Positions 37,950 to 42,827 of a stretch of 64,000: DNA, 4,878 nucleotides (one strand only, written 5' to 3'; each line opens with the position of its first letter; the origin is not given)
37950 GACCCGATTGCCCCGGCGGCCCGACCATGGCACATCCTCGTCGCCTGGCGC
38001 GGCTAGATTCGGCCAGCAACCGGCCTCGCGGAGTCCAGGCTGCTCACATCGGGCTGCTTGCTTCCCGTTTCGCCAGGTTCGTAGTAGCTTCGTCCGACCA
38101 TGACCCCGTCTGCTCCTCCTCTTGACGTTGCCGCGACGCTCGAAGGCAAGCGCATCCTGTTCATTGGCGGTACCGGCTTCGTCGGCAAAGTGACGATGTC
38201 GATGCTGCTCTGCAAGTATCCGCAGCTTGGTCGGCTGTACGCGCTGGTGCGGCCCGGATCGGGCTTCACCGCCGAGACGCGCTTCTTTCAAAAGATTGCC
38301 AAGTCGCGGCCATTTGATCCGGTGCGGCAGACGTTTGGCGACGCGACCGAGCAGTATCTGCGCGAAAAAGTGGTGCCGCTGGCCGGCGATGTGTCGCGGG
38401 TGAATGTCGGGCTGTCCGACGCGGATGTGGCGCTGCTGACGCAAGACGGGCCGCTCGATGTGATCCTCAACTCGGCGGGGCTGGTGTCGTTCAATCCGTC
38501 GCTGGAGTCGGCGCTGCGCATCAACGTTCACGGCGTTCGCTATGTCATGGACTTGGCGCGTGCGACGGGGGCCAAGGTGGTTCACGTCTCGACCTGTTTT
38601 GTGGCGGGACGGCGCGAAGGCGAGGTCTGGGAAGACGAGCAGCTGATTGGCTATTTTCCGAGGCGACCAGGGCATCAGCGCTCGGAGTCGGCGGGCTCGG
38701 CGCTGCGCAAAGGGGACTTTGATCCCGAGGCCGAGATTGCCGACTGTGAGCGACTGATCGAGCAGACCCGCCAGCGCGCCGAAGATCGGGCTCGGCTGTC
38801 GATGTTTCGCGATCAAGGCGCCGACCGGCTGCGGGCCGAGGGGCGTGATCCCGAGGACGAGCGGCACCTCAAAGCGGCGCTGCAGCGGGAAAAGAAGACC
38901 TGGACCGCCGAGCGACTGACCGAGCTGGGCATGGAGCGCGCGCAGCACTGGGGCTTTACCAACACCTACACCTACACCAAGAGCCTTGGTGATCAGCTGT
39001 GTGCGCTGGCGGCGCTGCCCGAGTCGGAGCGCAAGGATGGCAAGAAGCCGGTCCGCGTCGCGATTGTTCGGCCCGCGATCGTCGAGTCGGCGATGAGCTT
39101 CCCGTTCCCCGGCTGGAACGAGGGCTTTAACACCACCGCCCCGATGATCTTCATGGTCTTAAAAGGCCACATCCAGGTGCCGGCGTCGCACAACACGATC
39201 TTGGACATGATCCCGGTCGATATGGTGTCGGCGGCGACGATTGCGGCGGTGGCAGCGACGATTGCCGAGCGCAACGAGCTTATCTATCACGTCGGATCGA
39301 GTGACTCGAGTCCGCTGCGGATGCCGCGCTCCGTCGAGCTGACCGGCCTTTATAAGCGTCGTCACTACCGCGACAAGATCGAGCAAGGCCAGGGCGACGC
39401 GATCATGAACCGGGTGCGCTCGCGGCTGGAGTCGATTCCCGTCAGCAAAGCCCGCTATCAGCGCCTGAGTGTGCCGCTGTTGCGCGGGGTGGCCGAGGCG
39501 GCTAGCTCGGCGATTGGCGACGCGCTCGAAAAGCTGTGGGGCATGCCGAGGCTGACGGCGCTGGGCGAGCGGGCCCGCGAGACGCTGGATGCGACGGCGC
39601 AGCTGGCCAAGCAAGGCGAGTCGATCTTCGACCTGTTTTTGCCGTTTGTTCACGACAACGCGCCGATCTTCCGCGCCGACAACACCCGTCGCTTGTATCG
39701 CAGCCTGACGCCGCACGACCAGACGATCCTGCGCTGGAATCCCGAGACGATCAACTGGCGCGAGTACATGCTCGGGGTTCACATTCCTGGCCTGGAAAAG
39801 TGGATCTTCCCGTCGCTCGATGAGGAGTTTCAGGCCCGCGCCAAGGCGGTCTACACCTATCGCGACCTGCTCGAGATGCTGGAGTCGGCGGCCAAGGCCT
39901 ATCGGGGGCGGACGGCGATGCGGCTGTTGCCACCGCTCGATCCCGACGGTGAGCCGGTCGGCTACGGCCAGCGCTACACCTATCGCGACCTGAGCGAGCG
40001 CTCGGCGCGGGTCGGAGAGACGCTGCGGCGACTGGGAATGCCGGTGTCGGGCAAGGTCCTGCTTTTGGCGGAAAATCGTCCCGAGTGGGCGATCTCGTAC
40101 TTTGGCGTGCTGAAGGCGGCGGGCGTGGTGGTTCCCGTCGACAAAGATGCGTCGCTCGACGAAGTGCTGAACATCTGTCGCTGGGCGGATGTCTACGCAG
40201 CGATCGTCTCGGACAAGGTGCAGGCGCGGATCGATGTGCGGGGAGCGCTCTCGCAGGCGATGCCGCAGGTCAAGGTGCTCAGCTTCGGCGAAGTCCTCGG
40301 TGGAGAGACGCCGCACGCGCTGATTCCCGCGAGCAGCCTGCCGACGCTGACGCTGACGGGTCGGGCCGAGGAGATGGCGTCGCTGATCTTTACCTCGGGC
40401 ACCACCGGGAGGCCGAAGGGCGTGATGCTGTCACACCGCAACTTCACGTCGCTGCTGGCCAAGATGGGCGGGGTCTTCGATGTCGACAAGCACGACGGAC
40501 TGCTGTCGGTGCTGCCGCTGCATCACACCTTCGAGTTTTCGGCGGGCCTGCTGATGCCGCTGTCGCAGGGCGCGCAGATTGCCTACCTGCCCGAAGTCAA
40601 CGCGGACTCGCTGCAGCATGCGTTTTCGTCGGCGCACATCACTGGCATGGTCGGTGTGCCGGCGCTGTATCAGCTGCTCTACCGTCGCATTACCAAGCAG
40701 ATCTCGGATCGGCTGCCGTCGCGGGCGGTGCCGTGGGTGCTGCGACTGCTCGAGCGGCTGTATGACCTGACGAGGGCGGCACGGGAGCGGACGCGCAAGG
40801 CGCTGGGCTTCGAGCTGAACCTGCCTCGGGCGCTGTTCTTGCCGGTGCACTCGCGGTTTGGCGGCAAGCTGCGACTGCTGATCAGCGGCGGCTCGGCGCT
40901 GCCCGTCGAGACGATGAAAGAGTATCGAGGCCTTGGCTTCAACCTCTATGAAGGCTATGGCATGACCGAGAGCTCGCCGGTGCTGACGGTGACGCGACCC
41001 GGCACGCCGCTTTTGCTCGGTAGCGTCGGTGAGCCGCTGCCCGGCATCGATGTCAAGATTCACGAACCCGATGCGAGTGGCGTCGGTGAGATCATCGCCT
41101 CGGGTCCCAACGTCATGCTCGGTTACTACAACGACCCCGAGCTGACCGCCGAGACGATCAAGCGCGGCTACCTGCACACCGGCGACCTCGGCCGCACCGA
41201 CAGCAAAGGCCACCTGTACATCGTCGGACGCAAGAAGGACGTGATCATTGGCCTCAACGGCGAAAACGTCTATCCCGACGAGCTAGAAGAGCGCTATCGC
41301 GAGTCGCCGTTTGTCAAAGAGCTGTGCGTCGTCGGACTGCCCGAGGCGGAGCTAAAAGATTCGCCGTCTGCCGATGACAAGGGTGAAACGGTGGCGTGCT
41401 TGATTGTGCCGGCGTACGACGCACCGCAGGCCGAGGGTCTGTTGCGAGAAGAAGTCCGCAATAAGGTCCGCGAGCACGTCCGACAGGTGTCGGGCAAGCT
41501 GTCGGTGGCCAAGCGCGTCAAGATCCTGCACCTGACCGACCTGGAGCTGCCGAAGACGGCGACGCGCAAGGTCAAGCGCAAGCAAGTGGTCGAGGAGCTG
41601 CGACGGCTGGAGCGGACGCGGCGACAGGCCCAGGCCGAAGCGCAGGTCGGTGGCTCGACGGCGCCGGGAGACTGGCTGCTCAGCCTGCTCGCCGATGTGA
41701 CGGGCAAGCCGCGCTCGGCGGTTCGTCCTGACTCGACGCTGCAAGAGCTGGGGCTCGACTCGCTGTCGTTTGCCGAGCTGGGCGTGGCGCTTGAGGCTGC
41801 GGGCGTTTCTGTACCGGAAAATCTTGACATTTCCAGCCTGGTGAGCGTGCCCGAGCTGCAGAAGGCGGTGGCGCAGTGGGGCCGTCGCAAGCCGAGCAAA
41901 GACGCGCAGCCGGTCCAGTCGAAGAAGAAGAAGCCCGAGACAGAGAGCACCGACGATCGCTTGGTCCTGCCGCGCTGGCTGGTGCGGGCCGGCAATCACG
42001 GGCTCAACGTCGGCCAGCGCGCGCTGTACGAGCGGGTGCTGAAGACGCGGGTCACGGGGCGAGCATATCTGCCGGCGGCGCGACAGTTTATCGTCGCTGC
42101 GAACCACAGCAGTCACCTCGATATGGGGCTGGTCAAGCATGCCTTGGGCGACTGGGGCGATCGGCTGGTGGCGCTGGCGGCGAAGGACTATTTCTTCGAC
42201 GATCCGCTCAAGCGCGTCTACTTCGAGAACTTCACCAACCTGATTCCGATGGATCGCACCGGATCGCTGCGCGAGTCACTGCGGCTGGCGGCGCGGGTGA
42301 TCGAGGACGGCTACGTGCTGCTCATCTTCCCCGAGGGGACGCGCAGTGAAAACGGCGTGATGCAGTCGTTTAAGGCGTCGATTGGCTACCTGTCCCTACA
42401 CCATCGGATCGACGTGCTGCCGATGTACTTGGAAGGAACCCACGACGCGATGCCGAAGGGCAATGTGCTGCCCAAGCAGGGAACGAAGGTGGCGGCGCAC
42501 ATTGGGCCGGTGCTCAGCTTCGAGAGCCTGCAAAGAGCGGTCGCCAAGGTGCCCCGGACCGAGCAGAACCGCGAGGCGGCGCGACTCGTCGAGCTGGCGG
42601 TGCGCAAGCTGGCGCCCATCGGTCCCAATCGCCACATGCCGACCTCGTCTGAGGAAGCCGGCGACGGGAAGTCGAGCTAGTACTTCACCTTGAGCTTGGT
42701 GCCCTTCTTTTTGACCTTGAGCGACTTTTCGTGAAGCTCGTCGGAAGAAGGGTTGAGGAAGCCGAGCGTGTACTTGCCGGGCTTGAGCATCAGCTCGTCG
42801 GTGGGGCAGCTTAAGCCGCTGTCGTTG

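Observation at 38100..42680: Four-domain ElbD-like enzyme (acyl reductase - AMP ligase - ACP - AGPAT), the myxobacterial ether-lipid synthase architecture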

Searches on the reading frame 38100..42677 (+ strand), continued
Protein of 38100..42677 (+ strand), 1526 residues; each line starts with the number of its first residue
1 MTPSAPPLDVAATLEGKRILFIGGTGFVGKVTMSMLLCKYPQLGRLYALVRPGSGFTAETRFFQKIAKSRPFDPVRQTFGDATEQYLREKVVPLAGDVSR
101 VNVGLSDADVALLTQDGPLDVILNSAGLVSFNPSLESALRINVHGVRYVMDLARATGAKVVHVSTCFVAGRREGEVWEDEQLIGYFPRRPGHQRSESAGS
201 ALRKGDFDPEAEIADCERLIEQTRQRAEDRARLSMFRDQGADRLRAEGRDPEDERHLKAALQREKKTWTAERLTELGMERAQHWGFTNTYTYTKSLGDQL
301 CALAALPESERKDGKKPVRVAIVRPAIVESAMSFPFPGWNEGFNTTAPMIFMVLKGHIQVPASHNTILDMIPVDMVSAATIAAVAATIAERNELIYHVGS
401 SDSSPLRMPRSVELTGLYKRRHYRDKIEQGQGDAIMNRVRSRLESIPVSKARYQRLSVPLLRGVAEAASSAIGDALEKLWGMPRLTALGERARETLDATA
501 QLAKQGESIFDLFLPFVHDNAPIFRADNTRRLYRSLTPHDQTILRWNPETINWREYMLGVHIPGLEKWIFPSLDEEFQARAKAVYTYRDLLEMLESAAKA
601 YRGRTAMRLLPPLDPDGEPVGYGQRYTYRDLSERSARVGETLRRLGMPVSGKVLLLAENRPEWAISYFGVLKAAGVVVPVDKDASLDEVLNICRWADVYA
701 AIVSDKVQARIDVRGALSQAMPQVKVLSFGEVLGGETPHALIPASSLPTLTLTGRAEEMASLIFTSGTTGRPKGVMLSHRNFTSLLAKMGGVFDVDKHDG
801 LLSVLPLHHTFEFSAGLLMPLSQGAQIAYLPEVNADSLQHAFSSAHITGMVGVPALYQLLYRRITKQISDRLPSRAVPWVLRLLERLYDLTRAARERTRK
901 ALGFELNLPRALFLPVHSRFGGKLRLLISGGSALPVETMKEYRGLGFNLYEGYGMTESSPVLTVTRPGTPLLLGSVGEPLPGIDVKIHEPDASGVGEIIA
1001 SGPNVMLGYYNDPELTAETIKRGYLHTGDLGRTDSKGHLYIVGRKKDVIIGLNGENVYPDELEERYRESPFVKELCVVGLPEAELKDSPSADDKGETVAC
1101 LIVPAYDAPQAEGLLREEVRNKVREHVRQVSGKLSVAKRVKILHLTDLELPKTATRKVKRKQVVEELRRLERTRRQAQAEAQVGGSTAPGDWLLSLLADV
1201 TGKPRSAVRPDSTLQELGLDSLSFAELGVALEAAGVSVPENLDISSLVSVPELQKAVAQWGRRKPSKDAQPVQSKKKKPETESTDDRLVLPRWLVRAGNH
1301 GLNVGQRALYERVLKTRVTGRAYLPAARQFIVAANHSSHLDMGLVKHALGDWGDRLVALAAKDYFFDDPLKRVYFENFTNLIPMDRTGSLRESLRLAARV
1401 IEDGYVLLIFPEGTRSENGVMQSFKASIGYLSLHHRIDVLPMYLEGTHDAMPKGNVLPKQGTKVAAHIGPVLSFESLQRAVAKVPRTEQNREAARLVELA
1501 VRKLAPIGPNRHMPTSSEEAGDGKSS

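Call 31: list_cluster_members(proteins=[P0130, P0127, P0142])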
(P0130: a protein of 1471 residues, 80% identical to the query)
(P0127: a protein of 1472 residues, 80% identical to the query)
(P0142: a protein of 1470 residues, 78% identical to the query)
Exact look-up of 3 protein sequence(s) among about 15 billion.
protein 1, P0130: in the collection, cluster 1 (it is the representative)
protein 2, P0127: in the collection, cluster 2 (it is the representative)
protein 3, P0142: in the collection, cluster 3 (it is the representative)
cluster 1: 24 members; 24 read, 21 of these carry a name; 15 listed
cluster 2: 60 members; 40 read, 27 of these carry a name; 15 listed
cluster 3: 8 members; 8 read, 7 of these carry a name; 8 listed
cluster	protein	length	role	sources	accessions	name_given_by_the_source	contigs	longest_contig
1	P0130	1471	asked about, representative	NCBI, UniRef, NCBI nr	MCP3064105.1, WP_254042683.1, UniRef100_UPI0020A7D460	AMP-binding protein [Myxococcus sp. K38C18041901] | AMP-binding protein n=1 Tax=Myxococcus guangdongensis TaxID=2906760 RepID=UPI0020A7D460 | AMP-binding protein [Myxococcus guangdongensis]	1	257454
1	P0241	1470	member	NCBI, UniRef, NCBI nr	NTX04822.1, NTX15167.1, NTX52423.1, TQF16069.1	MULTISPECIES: AMP-binding protein [Myxococcus] | AMP-binding protein n=1 Tax=Myxococcus ...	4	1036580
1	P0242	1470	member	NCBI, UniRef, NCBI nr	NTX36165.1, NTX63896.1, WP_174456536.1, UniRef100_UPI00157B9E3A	AMP-binding protein [Myxococcus sp. CA051A] | AMP-binding protein n=1 Tax=unclassified Myxococcus TaxID=2648731 RepID=UPI00157B9E3A | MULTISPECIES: AMP-binding protein [unclassified Myxococcus]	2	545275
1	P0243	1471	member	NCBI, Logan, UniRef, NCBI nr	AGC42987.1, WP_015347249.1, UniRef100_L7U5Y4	AMP-dependent synthetase and ligase [Myxococcus stipitatus DSM 14675] | AMP-dependent synthetase and ligase n=1 Tax=Myxococcus stipitatus (strain DSM 14675 / JCM ... | AMP-binding protein [Myxococcus stipitatus]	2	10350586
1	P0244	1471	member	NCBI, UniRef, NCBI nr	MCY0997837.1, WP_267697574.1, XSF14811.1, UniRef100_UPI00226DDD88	AMP-binding protein [Myxococcus sp. MISCRS1] | AMP-binding protein n=1 Tax=Myxococcus TaxID=32 RepID=UPI00226DDD88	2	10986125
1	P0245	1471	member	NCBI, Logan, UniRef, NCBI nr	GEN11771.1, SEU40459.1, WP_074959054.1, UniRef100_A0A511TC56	long-chain acyl-CoA synthetase [Myxococcus fulvus] | Long-chain acyl-CoA synthetase n=1 Tax=Myxococcus fulvus TaxID=33 RepID=A0A511TC56_MYXFU | AMP-binding protein [Myxococcus fulvus]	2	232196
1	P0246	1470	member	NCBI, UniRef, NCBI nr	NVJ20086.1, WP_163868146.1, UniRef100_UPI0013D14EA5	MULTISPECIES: AMP-binding protein [Myxococcus] | AMP-binding protein n=1 Tax=Myxococcus TaxID=32 RepID=UPI0013D14EA5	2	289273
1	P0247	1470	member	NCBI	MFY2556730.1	AMP-binding protein [Corallococcus terminator]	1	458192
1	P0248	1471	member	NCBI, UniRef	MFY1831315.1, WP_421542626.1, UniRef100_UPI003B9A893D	AMP-binding protein [Myxococcus fulvus] | AMP-binding protein n=1 Tax=Myxococcus fulvus TaxID=33 RepID=UPI003B9A893D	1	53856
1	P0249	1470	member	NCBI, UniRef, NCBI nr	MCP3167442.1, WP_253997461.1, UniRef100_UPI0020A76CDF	AMP-binding protein [Myxococcus qinghaiensis] | AMP-binding protein n=1 Tax=Myxococcus qinghaiensis TaxID=2906758 RepID=UPI0020A76CDF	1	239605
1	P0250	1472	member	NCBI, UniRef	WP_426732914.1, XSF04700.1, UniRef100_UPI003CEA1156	AMP-binding protein [Myxococcus faecalis] | AMP-binding protein n=1 Tax=Myxococcus faecalis TaxID=3115646 RepID=UPI003CEA1156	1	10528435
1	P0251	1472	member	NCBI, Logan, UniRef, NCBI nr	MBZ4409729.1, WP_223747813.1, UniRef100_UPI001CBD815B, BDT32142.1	AMP-binding protein [Myxococcus sp. XM-1-1-1] | AMP-binding protein n=1 Tax=Myxococcus sp. XM-1-1-1 TaxID=2874602 RepID=UPI001CBD815B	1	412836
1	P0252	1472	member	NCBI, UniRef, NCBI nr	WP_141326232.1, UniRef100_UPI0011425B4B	AMP-binding protein [Myxococcus sp. AB025B] | AMP-binding protein n=1 Tax=Myxococcus sp. AB025B TaxID=2562794 RepID=UPI0011425B4B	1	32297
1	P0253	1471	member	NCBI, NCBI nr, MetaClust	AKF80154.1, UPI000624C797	AMP-dependent synthetase [Myxococcus fulvus 124B02] | status=active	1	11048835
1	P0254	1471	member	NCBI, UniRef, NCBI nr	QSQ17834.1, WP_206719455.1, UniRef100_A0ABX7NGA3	AMP-binding protein [Myxococcus landrumensis] | AMP-binding protein n=1 Tax=Myxococcus landrumensis TaxID=2813577 RepID=A0ABX7NGA3_9BACT | AMP-binding protein [Myxococcus landrumus]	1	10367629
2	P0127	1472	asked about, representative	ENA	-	-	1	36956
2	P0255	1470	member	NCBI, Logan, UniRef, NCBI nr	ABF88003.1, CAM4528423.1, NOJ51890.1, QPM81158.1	putative long-chain-fatty-acid CoA ligase [Myxococcus xanthus DK 1622] | Long-chain-fatty-acid CoA ligase n=1 Tax=Myxococcus xanthus (strain DK1622) TaxID=246197 ... | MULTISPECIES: AMP-binding protein [Myxococcus]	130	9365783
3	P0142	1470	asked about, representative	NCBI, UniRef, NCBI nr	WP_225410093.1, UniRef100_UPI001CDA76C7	AMP-binding protein [Stigmatella hybrida] | AMP-binding protein n=1 Tax=Stigmatella hybrida TaxID=394097 RepID=UPI001CDA76C7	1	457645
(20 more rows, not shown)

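Call 34: search_protein_families(library=pfam, proteins=[P0255], max_evalue=0.001)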
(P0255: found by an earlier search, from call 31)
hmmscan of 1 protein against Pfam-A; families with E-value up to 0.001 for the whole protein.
P0255 (1470 aa): 7 families
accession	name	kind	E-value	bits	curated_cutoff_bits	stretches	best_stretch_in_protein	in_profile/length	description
PF00501.34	AMP-binding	-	4.2e-83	279.7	29.9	1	569-958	3-384/384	AMP-binding enzyme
PF07993.18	NAD_binding_4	-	2.2e-44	152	20.1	1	22-357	3-257/258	Male sterility protein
PF01553.26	Acyltransferase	-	7.3e-24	84.5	23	1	1251-1379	2-131/132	Acyltransferase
PF00550.31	PP-binding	-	8.1e-09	36.1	20.8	1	1129-1191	2-63/67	Phosphopantetheine attachment site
PF03015.24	Sterile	-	8.8e-06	26.2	35.4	1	481-544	30-91/93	Male sterility protein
PF13193.12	AMP-binding_C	-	2.1e-05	25.8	24.5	1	1009-1088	1-73/76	AMP-binding enzyme C-terminal domain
PF23562.2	AMP-binding_C_3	-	0.00015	22.6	20.8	1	995-1102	2-113/124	AMP-binding enzyme C-terminal domain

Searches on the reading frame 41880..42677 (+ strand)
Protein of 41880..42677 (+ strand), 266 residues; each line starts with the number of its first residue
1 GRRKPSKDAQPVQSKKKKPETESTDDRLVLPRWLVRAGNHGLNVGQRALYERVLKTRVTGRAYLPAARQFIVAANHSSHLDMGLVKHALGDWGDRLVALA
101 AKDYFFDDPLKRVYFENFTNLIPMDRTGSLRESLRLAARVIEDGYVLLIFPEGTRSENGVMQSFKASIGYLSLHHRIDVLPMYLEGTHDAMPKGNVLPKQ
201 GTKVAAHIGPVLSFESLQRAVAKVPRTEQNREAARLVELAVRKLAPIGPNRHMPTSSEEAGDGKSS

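Call 37: search_solved_structures(query=window:41880-42677:+, max_evalue=1, show_alignments=2)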
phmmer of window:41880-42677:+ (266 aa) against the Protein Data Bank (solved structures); distinct sequences matched with E-value up to 1: 1.
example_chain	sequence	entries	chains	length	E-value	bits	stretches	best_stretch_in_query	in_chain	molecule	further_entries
5kym_A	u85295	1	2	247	1.2e-12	51.1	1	47-197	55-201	1-acyl-sn-glycerol-3-phosphate acyltransferase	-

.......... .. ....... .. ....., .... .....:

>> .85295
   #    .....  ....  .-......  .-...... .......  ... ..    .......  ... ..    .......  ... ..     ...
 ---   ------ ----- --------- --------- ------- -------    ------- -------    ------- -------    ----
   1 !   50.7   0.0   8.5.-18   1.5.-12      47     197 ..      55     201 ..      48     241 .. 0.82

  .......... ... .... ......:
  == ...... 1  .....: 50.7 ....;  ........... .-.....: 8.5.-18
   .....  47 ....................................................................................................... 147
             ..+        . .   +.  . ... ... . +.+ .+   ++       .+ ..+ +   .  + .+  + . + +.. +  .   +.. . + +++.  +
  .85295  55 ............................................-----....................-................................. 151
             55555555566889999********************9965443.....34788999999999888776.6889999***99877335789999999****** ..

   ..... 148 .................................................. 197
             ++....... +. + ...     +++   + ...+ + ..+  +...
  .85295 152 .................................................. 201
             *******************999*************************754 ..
